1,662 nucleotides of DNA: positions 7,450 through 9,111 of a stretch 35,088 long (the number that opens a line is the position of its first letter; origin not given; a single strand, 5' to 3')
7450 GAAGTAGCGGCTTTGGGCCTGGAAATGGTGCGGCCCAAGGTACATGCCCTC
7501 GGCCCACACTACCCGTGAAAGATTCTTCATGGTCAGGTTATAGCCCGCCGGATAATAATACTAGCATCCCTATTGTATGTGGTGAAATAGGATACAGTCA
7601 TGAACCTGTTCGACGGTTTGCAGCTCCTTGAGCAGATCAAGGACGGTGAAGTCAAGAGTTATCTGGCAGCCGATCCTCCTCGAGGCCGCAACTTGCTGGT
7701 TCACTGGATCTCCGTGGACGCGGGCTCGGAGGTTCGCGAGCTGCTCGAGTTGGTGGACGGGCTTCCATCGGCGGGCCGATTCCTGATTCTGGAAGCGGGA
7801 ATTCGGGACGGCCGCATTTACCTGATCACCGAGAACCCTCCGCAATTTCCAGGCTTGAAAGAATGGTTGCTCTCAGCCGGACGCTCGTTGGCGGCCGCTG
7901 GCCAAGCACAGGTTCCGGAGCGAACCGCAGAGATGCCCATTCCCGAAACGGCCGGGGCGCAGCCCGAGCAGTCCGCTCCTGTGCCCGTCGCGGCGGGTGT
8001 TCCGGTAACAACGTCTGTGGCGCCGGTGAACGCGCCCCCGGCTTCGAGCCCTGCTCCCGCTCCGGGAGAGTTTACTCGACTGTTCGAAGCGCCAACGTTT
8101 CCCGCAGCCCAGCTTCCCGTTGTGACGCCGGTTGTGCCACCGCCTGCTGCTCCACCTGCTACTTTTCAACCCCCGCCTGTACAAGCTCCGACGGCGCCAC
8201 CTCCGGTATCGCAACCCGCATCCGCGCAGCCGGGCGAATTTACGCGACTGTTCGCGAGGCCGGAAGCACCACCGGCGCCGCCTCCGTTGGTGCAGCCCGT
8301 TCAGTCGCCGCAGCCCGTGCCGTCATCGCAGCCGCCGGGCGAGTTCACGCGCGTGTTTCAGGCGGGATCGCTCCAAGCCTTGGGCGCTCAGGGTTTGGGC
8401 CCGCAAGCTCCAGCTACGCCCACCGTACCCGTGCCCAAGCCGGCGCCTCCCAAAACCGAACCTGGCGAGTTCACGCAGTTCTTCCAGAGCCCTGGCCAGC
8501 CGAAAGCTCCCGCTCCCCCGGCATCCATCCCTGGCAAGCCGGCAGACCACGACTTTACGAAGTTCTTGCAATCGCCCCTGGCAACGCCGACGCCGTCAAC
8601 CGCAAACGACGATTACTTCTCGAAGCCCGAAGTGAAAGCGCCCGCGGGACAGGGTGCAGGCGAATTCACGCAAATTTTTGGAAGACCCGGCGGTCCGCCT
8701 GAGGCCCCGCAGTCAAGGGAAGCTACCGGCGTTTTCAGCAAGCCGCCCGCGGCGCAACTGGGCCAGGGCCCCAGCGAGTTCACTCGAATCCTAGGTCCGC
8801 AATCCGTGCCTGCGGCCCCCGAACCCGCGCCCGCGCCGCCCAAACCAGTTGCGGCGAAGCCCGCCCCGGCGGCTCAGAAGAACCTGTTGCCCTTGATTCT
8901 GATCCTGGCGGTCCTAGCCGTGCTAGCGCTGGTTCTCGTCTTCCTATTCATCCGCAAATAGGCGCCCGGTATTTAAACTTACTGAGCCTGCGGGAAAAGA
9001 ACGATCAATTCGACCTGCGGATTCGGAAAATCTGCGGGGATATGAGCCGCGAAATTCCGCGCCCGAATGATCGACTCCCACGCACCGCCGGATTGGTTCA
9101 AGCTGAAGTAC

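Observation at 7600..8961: Tail-anchored protein with seven GEFTxxF short linear motifs and a pseudokinase-like N-terminal stub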

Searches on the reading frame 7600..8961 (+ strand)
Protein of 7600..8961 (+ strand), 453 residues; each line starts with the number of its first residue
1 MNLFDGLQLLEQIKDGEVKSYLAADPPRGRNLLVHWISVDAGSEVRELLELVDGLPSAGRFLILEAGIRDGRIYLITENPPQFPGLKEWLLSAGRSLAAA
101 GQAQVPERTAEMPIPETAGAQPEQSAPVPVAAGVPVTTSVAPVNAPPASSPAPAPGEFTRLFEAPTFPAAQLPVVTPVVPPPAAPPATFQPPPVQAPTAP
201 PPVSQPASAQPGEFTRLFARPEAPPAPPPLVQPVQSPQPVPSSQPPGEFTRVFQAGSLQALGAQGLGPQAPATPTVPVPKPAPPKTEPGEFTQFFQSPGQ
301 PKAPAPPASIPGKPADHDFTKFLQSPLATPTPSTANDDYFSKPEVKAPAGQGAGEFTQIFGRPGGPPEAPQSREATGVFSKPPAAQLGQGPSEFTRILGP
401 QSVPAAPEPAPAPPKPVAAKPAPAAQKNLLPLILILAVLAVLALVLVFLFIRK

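Call 4: search_protein_families(library=pfam, proteins=[window:7600-8961:+], max_evalue=10)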
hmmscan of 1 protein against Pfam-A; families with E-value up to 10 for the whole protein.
window:7600-8961:+ (453 aa): 0 families

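Call 9: find_homologous_proteins(query=window:7600-8958:+, max_evalue=0.001)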
Query window:7600-8958:+ (453 aa): 222 proteins with E <= 0.001 among 8000 candidates; the best 120 are listed.
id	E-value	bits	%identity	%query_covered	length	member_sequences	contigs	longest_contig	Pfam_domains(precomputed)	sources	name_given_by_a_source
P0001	2.0e-279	945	100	100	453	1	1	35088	-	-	-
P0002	4.9e-93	331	41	100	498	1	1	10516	-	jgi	jgi:hypothetical protein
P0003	3.7e-89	318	44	92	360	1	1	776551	-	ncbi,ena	-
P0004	3.2e-88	315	45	89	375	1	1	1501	-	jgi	jgi:hypothetical protein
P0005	1.1e-84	303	42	100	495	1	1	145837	-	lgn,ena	-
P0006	2.2e-84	302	44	88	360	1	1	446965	-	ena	-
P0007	3.8e-67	245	40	96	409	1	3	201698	-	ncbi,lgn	-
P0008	1.5e-51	194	37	100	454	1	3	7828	-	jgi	-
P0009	4.1e-39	153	37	90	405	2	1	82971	-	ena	-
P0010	1.5e-30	125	32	88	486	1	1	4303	-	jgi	jgi:hypothetical protein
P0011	4.1e-29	120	32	54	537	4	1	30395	-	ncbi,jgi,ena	ncbi:MAG: hypothetical protein ABSC93_07455 [Bryobacteraceae bacterium]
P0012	4.2e-27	113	33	65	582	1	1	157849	-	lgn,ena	-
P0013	1.2e-26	112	28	84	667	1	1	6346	-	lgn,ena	-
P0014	4.6e-22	97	41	40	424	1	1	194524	-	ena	-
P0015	1.0e-21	96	34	45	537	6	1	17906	-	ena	-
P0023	4.6e-19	87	32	99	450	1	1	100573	-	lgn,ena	-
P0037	9.6e-16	76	31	94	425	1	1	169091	-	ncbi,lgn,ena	-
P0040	3.1e-15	74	32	94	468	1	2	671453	-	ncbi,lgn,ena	-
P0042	5.4e-15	73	29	36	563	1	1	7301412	-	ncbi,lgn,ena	-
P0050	1.4e-14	72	33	80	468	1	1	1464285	-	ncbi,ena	-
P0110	8.5e-11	60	28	80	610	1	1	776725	-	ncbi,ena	-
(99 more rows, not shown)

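Call 21: find_encoding_contigs(protein=P0003, flank=10000, max_places=2)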
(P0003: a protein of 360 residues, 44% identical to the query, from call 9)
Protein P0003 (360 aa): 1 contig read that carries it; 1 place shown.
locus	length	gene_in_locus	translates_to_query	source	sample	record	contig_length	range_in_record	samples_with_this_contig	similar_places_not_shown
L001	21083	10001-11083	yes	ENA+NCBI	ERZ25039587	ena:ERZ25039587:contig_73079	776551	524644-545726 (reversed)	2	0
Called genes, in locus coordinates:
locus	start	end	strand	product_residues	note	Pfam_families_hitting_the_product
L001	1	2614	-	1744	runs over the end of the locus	PF22352:K319L-like_PKD (faint), PF24908:Ig_SIBA-E_2nd (faint), PF05345:He_PIG, PF26182:Ig_NUP210_5th (faint), PF05345:He_PIG, PF05345:He_PIG, PF18998:Flg_new_2, PF05345:He_PIG (weak), +1 more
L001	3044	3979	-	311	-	-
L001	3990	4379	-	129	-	PF14107:DUF4280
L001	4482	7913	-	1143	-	PF14331:IcmF-related_N, PF06761:IcmF-related, PF21070:IcmF_helical, PF06744:IcmF_C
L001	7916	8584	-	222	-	PF09850:DotU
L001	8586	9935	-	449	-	PF05936:T6SS_VasE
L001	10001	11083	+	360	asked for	-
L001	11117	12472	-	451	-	PF05936:T6SS_VasE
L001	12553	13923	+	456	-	PF05591:T6SS_VipA, PF05943:VipB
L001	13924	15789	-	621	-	PF05954:Phage_GPD, PF04717:Phage_base_V, PF20093:DUF6484 (weak), PF22178:Gp5_trimer_C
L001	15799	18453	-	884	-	PF02861:Clp_N, PF13191:AAA_16 (weak), PF23569:NBD_SMAX1 (weak), PF00004:AAA, PF17871:AAA_lid_9, PF07724:AAA_2, PF07728:AAA_5, PF10431:ClpB_D2-small, +2 more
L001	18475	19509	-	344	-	PF06996:T6SS_TssG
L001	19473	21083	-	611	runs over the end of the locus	PF05947:T6SS_TssF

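Call 22: find_encoding_contigs(protein=P0042, flank=10000, max_places=2)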
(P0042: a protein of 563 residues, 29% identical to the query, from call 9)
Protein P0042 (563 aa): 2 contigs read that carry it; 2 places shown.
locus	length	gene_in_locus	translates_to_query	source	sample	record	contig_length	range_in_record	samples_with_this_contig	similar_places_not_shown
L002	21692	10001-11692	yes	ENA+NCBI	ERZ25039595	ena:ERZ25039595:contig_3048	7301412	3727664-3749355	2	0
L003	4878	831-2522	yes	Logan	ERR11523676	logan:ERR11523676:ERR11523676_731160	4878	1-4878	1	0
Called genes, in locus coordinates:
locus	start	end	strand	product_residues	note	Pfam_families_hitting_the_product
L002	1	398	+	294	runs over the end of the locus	PF00515:TPR_1 (faint), PF07719:TPR_2 (faint), PF12895:ANAPC3 (faint), PF13174:TPR_6 (faint), PF21033:RMD1-3 (weak), PF23914:TPR_CcmH_CycH (weak), PF14559:TPR_19 (weak), PF13432:TPR_16, +8 more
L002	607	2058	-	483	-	PF00069:Pkinase, PF07714:PK_Tyr_Ser-Thr, PF03781:FGE-sulfatase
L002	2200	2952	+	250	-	-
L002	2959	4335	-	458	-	PF05591:T6SS_VipA, PF05943:VipB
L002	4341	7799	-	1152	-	PF14331:IcmF-related_N, PF06761:IcmF-related, PF21070:IcmF_helical, PF06744:IcmF_C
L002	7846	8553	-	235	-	PF09850:DotU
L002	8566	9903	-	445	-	PF05936:T6SS_VasE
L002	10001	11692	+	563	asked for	-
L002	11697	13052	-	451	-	PF05936:T6SS_VasE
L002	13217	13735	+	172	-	PF05591:T6SS_VipA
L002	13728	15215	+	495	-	PF05943:VipB, PF18945:VipB_2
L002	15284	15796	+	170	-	PF05638:T6SS_HCP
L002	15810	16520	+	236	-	PF07024:ImpE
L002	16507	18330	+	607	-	PF06812:ImpA_N, PF16989:T6SS_VasJ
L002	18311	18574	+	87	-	-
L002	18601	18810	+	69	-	-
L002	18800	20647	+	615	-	PF05947:T6SS_TssF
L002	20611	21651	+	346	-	PF06996:T6SS_TssG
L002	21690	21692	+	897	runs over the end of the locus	PF02861:Clp_N, PF00004:AAA, PF13191:AAA_16 (weak), PF23569:NBD_SMAX1, PF17871:AAA_lid_9, PF07724:AAA_2, PF07728:AAA_5, PF10431:ClpB_D2-small, +3 more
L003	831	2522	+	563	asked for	-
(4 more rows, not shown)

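Call 23: find_encoding_contigs(protein=P0050, flank=10000, max_places=2)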
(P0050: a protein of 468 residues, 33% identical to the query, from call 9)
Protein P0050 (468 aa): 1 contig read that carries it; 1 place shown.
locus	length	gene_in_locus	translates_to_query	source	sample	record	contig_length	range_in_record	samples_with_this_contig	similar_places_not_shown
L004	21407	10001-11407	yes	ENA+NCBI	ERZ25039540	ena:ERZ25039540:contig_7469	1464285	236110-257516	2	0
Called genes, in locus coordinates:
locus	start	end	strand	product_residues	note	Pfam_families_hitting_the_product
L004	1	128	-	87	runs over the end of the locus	-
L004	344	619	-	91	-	PF00004:AAA (weak), PF07728:AAA_5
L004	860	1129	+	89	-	-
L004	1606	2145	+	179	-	PF02620:YceD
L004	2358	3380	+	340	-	PF02504:FA_synthesis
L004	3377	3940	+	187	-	PF11412:DsbD_N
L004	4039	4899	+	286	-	PF02683:DsbD_TM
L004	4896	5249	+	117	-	PF03190:Thioredox_DsbH (weak), PF13899:Thioredoxin_7, PF13098:Thioredoxin_2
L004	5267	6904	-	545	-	PF00027:cNMP_binding, PF01946:Thi4 (weak), PF00890:FAD_binding_2 (weak), PF01266:DAO (weak), PF07992:Pyr_redox_2, PF12831:FAD_oxidored (weak), PF13450:NAD_binding_8 (weak), PF13738:Pyr_redox_3, +2 more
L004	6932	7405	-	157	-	PF03625:DUF302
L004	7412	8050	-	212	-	PF05368:NmrA (weak), PF13460:NAD_binding_10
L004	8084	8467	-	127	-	PF00293:NUDIX, PF14815:NUDIX_4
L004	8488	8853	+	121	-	PF01592:NifU_N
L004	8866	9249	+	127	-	PF00465:Fe-ADH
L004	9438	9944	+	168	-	PF25137:ADH_Fe_C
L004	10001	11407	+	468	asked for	-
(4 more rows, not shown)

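Call 24: find_encoding_contigs(protein=P0040, flank=10000, max_places=1)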
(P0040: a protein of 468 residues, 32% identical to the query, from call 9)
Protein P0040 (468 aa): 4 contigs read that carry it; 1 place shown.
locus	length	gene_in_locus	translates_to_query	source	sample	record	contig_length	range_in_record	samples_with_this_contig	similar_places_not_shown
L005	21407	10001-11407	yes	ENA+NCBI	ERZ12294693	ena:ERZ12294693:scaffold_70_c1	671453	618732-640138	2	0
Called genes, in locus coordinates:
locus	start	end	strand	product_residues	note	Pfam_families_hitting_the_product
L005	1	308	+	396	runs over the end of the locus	PF05977:MFS_3, PF07690:MFS_1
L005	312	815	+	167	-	PF07609:DUF1572, PF04978:MST (weak), PF12867:DinB_2 (weak)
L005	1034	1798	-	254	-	PF04199:Cyclase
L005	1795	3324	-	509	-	PF00012:HSP70, PF06723:MreB_Mbl (weak), PF02782:FGGY_C (faint)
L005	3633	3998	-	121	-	-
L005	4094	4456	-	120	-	PF00293:NUDIX, PF14815:NUDIX_4 (weak)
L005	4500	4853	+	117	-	PF01592:NifU_N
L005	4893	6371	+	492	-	PF01979:Amidohydro_1, PF07969:Amidohydro_3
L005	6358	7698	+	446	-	PF13360:PQQ_2 (weak), PF13570:Beta-prop_ACSF4 (faint), PF01011:PQQ (faint), PF13360:PQQ_2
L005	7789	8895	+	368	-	PF00465:Fe-ADH, PF13685:Fe-ADH_2, PF25137:ADH_Fe_C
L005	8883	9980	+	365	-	-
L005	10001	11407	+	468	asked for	-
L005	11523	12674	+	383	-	PF13439:Glyco_transf_4, PF13579:Glyco_trans_4_4, PF20706:GT4-conflict, PF00534:Glycos_transf_1, PF13692:Glyco_trans_1_4, PF13524:Glyco_trans_1_2 (weak)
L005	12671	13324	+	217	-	PF11306:DUF3108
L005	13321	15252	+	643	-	PF00534:Glycos_transf_1, PF13692:Glyco_trans_1_4, PF13524:Glyco_trans_1_2 (weak), PF13489:Methyltransf_23, PF08241:Methyltransf_11, PF13649:Methyltransf_25 (weak)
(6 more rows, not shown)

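Call 25: find_encoding_contigs(protein=P0012, flank=10000, max_places=1)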
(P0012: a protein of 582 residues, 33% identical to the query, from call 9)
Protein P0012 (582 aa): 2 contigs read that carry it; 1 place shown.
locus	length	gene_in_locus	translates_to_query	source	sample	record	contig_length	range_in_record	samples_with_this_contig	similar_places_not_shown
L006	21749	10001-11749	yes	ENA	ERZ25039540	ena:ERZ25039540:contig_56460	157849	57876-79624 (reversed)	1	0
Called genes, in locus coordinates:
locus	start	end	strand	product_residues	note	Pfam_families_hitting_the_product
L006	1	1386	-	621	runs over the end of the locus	PF10136:SpecificRecomb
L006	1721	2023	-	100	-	PF00575:S1, PF23459:S1_RRP5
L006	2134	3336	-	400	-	PF22706:Tex_central_region, PF16921:Tex_YqgF, PF14639:YqgF, PF14635:HHH_7, PF12836:HHH_3, PF17674:HHH_9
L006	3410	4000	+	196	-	-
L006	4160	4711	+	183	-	PF12796:Ank_2 (weak), PF13606:Ank_3 (faint), PF12796:Ank_2, PF13637:Ank_4 (faint), PF13857:Ank_5, PF12796:Ank_2 (weak), PF00023:Ank (weak)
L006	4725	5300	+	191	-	PF08123:DOT1 (weak), PF02353:CMAS (weak), PF06325:PrmA, PF13679:Methyltransf_32 (weak), PF13847:Methyltransf_31, PF08241:Methyltransf_11 (weak), PF08242:Methyltransf_12 (weak), PF13649:Methyltransf_25, +2 more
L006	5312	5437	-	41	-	-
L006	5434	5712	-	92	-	-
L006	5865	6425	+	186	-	-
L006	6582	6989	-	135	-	PF19649:DUF6152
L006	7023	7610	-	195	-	-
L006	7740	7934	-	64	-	-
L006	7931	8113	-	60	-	-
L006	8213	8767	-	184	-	-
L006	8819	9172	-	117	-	-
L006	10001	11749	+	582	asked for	-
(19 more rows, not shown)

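Call 26: find_encoding_contigs(protein=P0037, flank=10000, max_places=1)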
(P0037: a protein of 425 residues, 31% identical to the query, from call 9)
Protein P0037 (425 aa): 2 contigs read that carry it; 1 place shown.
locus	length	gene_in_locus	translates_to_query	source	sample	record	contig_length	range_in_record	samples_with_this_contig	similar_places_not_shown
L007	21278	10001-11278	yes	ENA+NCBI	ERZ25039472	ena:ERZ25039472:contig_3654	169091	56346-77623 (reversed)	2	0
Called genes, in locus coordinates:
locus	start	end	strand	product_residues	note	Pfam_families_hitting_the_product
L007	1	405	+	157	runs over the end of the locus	PF01467:CTP_transf_like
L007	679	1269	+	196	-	PF14814:UB2H (weak), PF17757:UvrB_inter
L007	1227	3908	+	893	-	PF02559:CarD_TRCF_RID, PF00270:DEAD, PF04851:ResIII (weak), PF00271:Helicase_C, PF03461:TRCF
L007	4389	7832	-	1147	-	PF14331:IcmF-related_N, PF06761:IcmF-related, PF21070:IcmF_helical (weak), PF06744:IcmF_C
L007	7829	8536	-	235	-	PF09850:DotU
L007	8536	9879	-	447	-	PF05936:T6SS_VasE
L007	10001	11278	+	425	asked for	-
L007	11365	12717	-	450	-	PF05936:T6SS_VasE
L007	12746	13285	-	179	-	PF22011:DUF6931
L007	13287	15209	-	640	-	PF05954:Phage_GPD, PF04717:Phage_base_V, PF20093:DUF6484 (weak), PF22178:Gp5_trimer_C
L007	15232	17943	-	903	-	PF02861:Clp_N (weak), PF00004:AAA, PF13191:AAA_16 (weak), PF23569:NBD_SMAX1, PF17871:AAA_lid_9, PF07724:AAA_2, PF07728:AAA_5, PF10431:ClpB_D2-small, +5 more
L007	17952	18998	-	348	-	PF06996:T6SS_TssG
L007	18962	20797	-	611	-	PF05947:T6SS_TssF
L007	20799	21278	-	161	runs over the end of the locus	PF04965:GPW_gp25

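Call 41: search_protein_families(library=ncbifam, proteins=[window:7600-8961:+], max_evalue=0.01)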
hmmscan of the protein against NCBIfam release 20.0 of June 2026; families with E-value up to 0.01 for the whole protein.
window:7600-8961:+ (453 aa): 0 families

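Call 59: find_encoding_contigs(protein=P0007, flank=10000, max_places=1)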
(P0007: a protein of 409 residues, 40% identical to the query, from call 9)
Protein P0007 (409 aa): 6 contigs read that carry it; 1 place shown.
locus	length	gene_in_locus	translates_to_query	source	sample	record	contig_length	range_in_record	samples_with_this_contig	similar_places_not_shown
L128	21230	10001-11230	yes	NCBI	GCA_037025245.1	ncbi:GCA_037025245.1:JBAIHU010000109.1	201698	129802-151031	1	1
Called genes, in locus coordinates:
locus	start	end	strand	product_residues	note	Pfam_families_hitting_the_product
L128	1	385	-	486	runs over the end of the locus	PF05175:MTS, PF06325:PrmA (weak), PF13649:Methyltransf_25 (faint), PF25004:DUF7782 (weak)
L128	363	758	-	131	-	-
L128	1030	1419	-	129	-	PF14107:DUF4280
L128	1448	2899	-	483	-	PF05175:MTS, PF06325:PrmA, PF13489:Methyltransf_23 (weak), PF08241:Methyltransf_11 (weak), PF13649:Methyltransf_25, PF13847:Methyltransf_31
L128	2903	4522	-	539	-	PF00069:Pkinase, PF01636:APH (faint), PF07714:PK_Tyr_Ser-Thr, PF03109:ABC1 (weak), PF06293:Kdo (weak), PF03781:FGE-sulfatase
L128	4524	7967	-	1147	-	PF14331:IcmF-related_N, PF06761:IcmF-related, PF21070:IcmF_helical (weak), PF06744:IcmF_C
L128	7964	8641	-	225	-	PF09850:DotU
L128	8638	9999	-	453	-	PF05936:T6SS_VasE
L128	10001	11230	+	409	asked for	-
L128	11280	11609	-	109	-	PF08753:NikR_C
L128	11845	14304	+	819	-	PF13620:CarboxypepD_reg, PF13715:CarbopepD_reg_2, PF22904:NOMO1-like_2nd (weak), PF07715:Plug, PF00593:TonB_dep_Rec_b-barrel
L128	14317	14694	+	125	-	PF01969:Ni_insertion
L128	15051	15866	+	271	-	PF13462:Thioredoxin_4, PF01323:DSBA (weak)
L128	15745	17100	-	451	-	PF05936:T6SS_VasE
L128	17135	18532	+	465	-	PF05591:T6SS_VipA, PF05943:VipB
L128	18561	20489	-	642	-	PF05954:Phage_GPD, PF04717:Phage_base_V, PF20093:DUF6484 (faint), PF22178:Gp5_trimer_C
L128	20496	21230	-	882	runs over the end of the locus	PF02861:Clp_N, PF13191:AAA_16 (weak), PF23569:NBD_SMAX1 (weak), PF00004:AAA, PF17871:AAA_lid_9, PF07724:AAA_2, PF07728:AAA_5, PF10431:ClpB_D2-small, +4 more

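Call 60: find_encoding_contigs(protein=P0110, flank=10000, max_places=1)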
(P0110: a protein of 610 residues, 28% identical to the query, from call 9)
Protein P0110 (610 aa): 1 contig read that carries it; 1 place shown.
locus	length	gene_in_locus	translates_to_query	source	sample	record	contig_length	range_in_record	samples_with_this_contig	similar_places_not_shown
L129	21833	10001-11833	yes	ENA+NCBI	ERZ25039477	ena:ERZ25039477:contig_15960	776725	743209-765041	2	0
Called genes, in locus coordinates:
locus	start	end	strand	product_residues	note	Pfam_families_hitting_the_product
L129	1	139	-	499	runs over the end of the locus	-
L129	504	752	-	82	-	PF13701:DDE_Tnp_1_4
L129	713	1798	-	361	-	PF13701:DDE_Tnp_1_4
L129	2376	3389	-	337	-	-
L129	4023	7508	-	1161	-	PF14331:IcmF-related_N, PF06761:IcmF-related, PF21070:IcmF_helical (weak), PF06744:IcmF_C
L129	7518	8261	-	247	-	PF09850:DotU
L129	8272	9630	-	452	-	PF05936:T6SS_VasE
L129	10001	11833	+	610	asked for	-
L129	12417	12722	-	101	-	-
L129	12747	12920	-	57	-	-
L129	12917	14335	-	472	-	PF04326:SLFN_AlbA_2, PF13749:HATPase_c_4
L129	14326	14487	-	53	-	-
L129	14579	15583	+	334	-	PF12760:Zn_ribbon_IS1595, PF12762:DDE_Tnp_IS1595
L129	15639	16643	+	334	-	PF12760:Zn_ribbon_IS1595, PF12762:DDE_Tnp_IS1595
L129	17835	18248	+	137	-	PF13560:HTH_31 (weak), PF01381:HTH_3, PF13443:HTH_26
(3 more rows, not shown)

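Call 61: find_encoding_contigs(protein=P0023, flank=10000, max_places=1)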
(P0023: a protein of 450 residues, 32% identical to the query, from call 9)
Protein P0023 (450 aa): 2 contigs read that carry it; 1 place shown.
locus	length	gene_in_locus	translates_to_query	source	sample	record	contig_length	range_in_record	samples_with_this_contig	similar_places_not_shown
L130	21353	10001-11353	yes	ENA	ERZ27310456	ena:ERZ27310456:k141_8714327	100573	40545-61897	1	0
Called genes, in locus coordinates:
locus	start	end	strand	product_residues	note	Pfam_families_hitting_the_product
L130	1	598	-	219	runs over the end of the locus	PF14326:DUF4384 (weak)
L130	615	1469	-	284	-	PF14326:DUF4384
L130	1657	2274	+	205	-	-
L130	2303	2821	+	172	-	-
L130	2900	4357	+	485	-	PF16697:Yop-YscD_cpl, PF00498:FHA, PF01464:SLT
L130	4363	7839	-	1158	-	PF14331:IcmF-related_N, PF06761:IcmF-related, PF21070:IcmF_helical (weak)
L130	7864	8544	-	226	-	PF09850:DotU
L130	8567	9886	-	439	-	PF05936:T6SS_VasE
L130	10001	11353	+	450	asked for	-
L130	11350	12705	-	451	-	PF05936:T6SS_VasE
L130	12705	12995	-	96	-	PF05488:PAAR_motif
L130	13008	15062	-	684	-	-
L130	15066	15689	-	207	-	PF01471:PG_binding_1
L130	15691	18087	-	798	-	PF05954:Phage_GPD, PF20093:DUF6484 (faint), PF04717:Phage_base_V, PF22178:Gp5_trimer_C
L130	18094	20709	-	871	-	PF02861:Clp_N, PF13191:AAA_16 (weak), PF23569:NBD_SMAX1, PF00004:AAA, PF17871:AAA_lid_9, PF07724:AAA_2, PF07728:AAA_5, PF10431:ClpB_D2-small, +4 more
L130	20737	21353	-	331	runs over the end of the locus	PF06996:T6SS_TssG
